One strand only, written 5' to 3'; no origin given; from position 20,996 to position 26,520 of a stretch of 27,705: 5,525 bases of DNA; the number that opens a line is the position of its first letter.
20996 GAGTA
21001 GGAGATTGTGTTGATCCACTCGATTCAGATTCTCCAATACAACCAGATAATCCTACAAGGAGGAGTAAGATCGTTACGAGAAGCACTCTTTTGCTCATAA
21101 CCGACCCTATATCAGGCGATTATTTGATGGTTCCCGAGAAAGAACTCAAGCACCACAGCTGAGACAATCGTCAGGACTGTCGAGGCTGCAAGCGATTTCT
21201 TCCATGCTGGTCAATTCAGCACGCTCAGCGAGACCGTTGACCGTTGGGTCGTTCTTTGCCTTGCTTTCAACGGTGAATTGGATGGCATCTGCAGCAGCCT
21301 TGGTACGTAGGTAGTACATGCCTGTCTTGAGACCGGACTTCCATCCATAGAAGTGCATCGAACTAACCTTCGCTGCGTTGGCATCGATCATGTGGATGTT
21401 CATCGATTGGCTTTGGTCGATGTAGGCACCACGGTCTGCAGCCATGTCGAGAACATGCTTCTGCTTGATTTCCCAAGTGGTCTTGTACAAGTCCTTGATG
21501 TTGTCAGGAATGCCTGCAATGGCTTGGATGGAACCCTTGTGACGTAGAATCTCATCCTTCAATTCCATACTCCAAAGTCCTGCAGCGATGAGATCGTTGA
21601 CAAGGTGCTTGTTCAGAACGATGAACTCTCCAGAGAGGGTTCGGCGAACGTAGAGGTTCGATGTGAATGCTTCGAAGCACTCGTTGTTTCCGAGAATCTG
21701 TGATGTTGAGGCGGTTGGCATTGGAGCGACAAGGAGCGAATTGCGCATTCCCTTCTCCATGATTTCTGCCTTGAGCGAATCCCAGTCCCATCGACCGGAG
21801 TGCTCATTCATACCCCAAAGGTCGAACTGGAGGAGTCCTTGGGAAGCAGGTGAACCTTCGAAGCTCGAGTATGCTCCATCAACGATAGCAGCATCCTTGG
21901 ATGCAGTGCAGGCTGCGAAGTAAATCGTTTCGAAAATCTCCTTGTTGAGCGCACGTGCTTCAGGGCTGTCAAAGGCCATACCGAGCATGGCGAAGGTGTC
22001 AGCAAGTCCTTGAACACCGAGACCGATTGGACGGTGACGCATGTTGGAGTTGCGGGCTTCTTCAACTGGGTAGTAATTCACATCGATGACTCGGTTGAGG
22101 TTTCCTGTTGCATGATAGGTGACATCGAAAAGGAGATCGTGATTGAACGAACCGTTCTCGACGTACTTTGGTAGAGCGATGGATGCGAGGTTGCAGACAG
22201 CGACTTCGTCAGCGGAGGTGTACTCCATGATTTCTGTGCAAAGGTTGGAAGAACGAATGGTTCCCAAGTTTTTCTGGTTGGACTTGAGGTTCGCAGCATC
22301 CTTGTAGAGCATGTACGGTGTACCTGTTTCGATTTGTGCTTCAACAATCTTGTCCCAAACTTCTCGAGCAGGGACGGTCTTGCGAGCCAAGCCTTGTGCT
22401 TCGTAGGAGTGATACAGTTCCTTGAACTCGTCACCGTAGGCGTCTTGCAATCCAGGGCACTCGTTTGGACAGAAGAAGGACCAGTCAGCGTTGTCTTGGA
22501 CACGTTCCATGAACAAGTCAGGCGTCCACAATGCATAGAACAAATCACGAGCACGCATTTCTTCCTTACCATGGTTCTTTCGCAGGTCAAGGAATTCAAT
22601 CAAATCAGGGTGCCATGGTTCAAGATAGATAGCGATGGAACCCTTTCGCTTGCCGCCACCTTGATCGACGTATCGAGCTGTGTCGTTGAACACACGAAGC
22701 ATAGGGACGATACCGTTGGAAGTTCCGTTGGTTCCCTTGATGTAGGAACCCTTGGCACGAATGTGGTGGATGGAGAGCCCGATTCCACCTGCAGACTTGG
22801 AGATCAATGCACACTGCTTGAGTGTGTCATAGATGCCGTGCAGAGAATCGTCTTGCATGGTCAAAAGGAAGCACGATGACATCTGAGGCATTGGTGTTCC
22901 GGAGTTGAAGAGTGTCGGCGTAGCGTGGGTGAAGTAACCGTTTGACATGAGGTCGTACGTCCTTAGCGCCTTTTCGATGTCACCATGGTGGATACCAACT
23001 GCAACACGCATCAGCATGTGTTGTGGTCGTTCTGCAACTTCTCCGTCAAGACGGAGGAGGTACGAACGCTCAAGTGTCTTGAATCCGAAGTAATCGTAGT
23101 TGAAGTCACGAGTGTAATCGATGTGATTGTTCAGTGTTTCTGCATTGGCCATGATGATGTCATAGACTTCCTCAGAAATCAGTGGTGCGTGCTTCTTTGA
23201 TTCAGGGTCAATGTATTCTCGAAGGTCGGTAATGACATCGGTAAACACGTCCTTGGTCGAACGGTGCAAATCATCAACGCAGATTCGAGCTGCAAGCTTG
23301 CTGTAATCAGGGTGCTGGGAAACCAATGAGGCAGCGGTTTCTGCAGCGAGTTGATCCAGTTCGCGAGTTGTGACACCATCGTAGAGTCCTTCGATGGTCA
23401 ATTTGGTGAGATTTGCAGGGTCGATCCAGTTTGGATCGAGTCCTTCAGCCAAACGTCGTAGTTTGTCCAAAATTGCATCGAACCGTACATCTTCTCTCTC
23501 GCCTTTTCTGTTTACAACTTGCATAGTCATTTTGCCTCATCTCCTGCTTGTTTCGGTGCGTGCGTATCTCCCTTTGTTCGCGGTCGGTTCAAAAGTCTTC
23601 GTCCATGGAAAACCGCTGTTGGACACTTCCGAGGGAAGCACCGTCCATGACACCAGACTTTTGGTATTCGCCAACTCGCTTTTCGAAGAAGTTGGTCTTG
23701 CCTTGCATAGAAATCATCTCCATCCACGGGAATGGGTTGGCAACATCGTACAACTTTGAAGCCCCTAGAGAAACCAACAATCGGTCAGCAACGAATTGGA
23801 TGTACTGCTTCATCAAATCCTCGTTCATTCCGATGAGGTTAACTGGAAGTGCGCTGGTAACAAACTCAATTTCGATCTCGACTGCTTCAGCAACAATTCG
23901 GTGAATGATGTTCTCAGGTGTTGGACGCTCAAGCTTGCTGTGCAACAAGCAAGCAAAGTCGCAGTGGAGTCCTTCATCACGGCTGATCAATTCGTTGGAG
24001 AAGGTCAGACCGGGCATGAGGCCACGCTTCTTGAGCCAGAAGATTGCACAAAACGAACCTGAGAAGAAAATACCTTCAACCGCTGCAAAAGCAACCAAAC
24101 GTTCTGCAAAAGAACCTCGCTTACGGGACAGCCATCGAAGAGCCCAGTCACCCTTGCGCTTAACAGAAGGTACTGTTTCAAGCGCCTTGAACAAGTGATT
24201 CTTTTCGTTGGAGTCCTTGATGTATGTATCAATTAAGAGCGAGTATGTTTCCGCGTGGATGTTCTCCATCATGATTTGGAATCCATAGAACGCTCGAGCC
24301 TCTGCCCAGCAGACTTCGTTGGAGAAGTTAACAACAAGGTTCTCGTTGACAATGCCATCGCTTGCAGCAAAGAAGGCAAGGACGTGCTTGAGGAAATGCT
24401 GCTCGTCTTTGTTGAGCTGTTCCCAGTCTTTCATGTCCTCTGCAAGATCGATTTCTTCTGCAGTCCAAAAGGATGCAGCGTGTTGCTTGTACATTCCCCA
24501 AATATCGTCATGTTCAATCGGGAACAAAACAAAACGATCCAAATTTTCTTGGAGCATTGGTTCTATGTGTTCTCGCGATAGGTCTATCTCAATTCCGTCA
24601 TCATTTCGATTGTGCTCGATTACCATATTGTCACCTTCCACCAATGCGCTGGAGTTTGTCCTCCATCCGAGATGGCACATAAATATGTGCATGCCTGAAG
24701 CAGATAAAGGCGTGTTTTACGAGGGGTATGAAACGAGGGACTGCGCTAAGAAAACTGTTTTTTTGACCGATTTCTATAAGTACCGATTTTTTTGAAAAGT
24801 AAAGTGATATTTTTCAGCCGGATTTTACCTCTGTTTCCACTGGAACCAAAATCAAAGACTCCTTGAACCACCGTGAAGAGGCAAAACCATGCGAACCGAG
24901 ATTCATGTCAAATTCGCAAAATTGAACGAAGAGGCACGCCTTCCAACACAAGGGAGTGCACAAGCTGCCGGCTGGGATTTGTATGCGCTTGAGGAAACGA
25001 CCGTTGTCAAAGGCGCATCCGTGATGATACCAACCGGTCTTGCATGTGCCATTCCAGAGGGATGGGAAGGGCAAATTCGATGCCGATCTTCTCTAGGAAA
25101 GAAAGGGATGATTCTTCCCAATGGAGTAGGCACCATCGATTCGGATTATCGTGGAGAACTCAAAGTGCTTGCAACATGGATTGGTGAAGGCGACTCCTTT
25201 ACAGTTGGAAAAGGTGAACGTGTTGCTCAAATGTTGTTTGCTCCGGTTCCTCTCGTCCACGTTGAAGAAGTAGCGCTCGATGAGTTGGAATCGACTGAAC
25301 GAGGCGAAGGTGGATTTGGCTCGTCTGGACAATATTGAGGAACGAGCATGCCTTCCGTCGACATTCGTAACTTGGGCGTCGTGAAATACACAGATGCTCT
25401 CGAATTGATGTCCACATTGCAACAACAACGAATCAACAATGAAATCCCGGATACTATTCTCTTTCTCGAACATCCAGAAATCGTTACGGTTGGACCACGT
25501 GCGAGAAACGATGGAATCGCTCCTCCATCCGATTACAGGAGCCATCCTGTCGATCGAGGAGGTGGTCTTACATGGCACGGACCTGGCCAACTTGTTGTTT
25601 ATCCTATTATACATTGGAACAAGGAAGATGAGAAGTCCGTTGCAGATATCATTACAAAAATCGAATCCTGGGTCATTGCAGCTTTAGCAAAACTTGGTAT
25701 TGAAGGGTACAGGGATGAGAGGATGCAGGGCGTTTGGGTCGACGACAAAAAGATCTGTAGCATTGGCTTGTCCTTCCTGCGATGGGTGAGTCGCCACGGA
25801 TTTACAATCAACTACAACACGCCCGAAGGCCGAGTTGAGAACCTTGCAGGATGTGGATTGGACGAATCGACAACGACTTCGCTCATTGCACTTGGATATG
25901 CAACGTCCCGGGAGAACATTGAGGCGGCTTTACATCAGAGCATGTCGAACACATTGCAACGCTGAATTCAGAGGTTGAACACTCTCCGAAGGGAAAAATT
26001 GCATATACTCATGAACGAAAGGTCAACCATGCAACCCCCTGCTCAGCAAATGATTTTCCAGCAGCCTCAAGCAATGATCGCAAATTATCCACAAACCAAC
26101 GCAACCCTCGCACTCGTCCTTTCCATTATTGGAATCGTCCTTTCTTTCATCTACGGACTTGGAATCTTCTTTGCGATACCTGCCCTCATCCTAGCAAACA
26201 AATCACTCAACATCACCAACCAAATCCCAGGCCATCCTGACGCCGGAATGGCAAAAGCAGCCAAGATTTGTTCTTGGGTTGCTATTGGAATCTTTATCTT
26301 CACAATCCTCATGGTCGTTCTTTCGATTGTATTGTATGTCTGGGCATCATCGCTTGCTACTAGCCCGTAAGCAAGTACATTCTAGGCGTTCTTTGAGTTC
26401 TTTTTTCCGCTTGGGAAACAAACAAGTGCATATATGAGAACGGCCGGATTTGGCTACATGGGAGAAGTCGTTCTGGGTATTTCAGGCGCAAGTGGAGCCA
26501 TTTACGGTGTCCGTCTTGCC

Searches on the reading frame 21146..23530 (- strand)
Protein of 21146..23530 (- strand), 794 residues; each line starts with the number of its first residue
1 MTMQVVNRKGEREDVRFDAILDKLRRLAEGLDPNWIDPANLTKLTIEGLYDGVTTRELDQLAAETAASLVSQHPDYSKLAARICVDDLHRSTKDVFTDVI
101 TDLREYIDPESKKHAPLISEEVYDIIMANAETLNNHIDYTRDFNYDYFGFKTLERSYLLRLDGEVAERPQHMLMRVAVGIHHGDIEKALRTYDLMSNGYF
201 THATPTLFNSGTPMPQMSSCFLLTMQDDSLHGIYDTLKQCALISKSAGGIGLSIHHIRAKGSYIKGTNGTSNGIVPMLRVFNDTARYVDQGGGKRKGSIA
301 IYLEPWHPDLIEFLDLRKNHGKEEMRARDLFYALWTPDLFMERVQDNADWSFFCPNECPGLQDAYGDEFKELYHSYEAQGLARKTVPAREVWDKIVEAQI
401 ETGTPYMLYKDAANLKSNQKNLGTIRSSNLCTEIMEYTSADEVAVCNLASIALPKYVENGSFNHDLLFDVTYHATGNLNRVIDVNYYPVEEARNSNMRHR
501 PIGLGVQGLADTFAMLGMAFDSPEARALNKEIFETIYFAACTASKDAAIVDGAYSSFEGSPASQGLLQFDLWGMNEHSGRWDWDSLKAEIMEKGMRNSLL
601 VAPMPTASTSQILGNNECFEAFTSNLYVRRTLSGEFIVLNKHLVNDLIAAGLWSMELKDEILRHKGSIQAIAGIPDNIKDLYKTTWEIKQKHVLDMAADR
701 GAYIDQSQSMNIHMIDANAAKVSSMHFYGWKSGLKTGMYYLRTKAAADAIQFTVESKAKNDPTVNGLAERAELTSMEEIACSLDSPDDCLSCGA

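Call 5: search_protein_families(library=pfam, proteins=[window:21146-23530:-])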
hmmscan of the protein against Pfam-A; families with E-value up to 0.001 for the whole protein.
window:21146-23530:- (794 aa): 3 families
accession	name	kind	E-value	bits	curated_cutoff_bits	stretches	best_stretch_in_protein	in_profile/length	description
PF02867.20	Ribonuc_red_lgC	-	4.6e-214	712.3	23.9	1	218-740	1-523/523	Ribonucleotide reductase, barrel domain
PF00317.26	Ribonuc_red_lgN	-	3.9e-24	84.9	28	1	144-214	2-76/77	Ribonucleotide reductase, all-alpha domain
PF03477.21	ATP-cone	-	8.5e-09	36.3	25.8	1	3-90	1-87/88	ATP cone domain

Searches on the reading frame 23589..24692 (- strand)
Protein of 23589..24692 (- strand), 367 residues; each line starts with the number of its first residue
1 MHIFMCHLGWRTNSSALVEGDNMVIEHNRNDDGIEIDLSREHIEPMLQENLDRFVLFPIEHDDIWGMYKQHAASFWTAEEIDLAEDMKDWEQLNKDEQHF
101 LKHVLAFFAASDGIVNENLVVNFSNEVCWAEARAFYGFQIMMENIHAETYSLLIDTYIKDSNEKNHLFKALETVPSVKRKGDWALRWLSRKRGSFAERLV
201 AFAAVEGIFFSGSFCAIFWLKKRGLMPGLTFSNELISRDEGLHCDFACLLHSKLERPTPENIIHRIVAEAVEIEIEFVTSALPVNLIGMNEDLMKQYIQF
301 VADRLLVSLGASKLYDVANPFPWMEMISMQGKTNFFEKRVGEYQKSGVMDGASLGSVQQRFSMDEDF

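Call 5: search_protein_families(library=pfam, proteins=[window:23589-24692:-])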
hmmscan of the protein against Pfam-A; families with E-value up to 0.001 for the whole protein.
window:23589-24692:- (367 aa): 1 family
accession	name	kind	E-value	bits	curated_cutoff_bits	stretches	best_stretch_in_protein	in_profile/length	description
PF00268.27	Ribonuc_red_sm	-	3.5e-113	378.1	33.6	1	53-320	1-281/281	Ribonucleotide reductase, small chain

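Call 24: find_related_loci(query=window:23589-24692:-, collection=genome_contigs, flank=2500)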
Query window:23589-24692:- (367 aa) in genome_contigs; peptide patterns used: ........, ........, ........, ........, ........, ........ (x = any residue, [..] = any of these).
600 stretches matched a pattern (row limit reached: there are more); 595 encode a relative of the query (tblastn E <= 1e-3); the best 80 are kept; 80 distinct loci.
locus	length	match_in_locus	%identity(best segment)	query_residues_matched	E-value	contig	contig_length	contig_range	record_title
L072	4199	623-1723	91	1-367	0e+0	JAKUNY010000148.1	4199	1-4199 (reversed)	MAG: Candidatus Poseidoniaceae archaeon isolate ALOHA_A2.0_19 A2.0-MGIIa-L2-1_148, whole genome shotgun sequence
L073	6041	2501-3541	86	20-367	0e+0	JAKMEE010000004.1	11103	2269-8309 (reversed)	MAG: Poseidonia sp. isolate MOX_bin38 MunidaNeritic.contigs.fa_k127_164977, whole genome shotgun sequence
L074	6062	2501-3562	84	11-367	0e+0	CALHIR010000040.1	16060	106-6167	MAG: Candidatus Poseidoniaceae archaeon isolate S1_Bin_MAXBIN__140_1 genome assembly, contig: c_000000318482, whole geno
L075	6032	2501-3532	86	23-367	0e+0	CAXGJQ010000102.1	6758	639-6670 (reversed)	MAG TPA_asm: uncultured Candidatus Poseidoniales archaeon isolate ERR315856_concoct_3 genome assembly, contig: ERZ677869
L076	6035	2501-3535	86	22-367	0e+0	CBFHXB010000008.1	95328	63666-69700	MAG: Candidatus Poseidoniaceae archaeon isolate Co_bin_437_indper genome assembly, contig: Co_bin_437_indper_c8, whole g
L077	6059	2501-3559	85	19-367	0e+0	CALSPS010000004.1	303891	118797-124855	MAG: Candidatus Poseidoniaceae archaeon isolate C_MB351 genome assembly, contig: contig_18115_C_MB351, whole genome shot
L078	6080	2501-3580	83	11-367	0e+0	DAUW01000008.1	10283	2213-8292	MAG TPA_asm: Euryarchaeota archaeon UBA229 UBA229_contig_130055, whole genome shotgun sequence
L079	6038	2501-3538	84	22-367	0e+0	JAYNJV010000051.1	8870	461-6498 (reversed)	MAG: Candidatus Poseidoniales archaeon isolate 139543_S12_metabat_bins_sens.tsv.041 NODE_5645_length_8870_cov_34.855133,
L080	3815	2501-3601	81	6-367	0e+0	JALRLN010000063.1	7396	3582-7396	MAG: Candidatus Poseidoniaceae archaeon isolate JJ.15 NODE_63_length_7396_cov_3.073371, whole genome shotgun sequence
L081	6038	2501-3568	83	13-367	0e+0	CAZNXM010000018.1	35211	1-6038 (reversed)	MAG TPA_asm: uncultured Candidatus Poseidoniales archaeon isolate SRP077602_co4_555 genome assembly, contig: NODE_1861_l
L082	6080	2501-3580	82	11-367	0e+0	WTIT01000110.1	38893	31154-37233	MAG: Methanobacteriota archaeon isolate PL36325bin_14 NODE_214_length_38893_cov_12.545934, whole genome shotgun sequence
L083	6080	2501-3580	83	11-367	0e+0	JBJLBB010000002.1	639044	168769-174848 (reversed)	MAG: Candidatus Poseidoniaceae archaeon isolate LRMED-012 MGIIa-LRMED-012-C2, whole genome shotgun sequence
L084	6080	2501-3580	82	11-367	0e+0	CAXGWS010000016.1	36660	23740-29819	MAG TPA_asm: uncultured Candidatus Poseidoniales archaeon isolate ERR594347_concoct_43 genome assembly, contig: ERZ11848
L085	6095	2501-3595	81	8-367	0e+0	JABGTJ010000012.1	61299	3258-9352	MAG: Methanobacteriota archaeon isolate SI034_bin128 k141_2015155, whole genome shotgun sequence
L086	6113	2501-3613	79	3-367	0e+0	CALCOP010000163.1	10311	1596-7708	MAG TPA_asm: uncultured euryarchaeote isolate ERR599165_bin.117_CONCOCT_v1.1_MAG genome assembly, contig: ERZ842087.1141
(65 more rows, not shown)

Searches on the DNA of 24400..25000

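Call 28: search_rna_families(source=window, start=24400, end=25000, threshold=evalue, max_evalue=1)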
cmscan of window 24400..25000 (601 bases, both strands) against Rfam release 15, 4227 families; matches with E-value up to 1: 1.
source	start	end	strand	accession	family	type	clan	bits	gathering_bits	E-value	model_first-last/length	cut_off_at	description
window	24748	24839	-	RF04184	BTnc060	Gene; sRNA;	-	21.1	228.9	0.61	1-213/213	no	Bacteroides sRNA BTnc060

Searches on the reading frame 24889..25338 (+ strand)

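Call 5: search_protein_families(library=pfam, proteins=[window:24889-25338:+])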
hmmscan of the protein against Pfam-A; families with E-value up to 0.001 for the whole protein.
window:24889-25338:+ (149 aa): 2 families
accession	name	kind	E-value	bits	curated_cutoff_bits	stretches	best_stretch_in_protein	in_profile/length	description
PF00692.24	dUTPase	-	7.8e-29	100.5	22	1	15-147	2-129/129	dUTPase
PF22769.1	DCD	-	1e-05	26.2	27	1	40-118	74-151/153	dCTP deaminase-like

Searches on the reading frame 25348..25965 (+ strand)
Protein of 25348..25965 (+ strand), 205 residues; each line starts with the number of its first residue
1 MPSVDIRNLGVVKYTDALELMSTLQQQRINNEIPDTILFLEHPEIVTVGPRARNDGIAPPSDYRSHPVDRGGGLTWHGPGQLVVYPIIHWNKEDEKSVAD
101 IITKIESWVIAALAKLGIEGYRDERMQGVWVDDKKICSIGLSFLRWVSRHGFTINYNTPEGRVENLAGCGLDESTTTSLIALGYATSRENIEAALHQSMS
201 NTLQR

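Call 5: search_protein_families(library=pfam, proteins=[window:25348-25965:+])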
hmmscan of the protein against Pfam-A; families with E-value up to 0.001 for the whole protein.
window:25348-25965:+ (205 aa): 1 family
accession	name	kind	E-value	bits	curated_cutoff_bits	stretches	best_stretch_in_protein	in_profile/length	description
PF21948.1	LplA-B_cat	-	5.7e-31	108.5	27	1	14-179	2-178/200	Lipoyl protein ligase A/B catalytic domain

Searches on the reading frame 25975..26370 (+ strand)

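Call 5: search_protein_families(library=pfam, proteins=[window:25975-26370:+])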
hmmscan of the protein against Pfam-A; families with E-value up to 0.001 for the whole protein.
window:25975-26370:+ (131 aa): 3 families
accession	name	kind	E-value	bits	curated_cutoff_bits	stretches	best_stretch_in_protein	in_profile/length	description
PF13273.12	DUF4064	-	4.7e-06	27.2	32.1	1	44-125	3-82/102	Protein of unknown function (DUF4064)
PF13828.11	DUF4190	-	2.4e-05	24.4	35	1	43-109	2-61/62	Domain of unknown function (DUF4190)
PF07666.16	MpPF26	-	0.00019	21.8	37.2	0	47-115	2-70/75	M penetrans paralogue family 26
